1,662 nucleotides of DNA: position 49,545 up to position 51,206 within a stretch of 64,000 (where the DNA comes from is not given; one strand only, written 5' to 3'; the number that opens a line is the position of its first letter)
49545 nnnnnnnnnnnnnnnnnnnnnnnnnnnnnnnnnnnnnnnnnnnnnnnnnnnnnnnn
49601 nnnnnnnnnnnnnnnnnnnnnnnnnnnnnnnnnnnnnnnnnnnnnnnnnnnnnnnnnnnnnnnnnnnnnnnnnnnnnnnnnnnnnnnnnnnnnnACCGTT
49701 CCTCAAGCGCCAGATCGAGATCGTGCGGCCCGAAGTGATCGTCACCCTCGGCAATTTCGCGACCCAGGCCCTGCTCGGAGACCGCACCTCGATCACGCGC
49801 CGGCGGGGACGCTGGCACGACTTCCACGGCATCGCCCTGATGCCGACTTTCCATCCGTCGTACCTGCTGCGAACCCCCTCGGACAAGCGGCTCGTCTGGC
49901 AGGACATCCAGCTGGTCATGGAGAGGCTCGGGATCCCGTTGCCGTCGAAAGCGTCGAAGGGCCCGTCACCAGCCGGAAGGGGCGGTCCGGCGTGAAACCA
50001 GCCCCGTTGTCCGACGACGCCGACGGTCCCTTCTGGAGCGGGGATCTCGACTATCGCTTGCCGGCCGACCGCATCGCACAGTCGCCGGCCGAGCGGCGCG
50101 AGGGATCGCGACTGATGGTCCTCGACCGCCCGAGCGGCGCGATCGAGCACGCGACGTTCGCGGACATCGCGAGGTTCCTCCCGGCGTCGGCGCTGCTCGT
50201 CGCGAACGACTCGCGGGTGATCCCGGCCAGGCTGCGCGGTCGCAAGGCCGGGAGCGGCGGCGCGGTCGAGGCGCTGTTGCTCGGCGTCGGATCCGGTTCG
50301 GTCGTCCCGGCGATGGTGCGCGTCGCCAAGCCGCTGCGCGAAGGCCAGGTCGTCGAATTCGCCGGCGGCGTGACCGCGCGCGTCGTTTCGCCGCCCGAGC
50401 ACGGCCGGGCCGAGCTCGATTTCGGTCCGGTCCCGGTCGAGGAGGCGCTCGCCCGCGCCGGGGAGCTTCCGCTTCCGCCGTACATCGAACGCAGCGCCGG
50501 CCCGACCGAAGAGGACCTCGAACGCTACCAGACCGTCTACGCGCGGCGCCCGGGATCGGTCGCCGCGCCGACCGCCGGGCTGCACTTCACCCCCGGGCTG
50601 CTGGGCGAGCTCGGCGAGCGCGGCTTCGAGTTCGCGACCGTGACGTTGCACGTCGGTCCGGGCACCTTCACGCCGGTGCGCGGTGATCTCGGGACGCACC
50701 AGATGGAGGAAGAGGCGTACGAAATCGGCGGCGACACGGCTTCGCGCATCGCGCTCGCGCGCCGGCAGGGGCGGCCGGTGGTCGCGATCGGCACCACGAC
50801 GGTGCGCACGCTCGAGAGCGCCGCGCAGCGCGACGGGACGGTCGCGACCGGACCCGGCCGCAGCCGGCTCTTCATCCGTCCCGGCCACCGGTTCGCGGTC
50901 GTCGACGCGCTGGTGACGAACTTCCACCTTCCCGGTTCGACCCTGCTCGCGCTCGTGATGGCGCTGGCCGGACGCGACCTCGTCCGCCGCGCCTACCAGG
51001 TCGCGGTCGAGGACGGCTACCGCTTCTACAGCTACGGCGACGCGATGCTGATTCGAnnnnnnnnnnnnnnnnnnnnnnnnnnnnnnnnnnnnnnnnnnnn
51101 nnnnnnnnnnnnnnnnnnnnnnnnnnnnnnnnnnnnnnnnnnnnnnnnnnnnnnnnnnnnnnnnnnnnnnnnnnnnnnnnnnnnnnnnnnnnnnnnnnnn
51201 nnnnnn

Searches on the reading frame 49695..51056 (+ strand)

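Call 63: search_protein_families(library=pfam, proteins=[window:49695-51056:+], max_evalue=0.001)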
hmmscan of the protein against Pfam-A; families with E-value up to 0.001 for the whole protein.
window:49695-51056:+ (454 aa): 1 family
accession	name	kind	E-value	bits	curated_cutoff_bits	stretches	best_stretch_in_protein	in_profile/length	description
PF02547.20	Queuosine_synth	-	5.4e-117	391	25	1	117-453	3-322/322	Queuosine biosynthesis protein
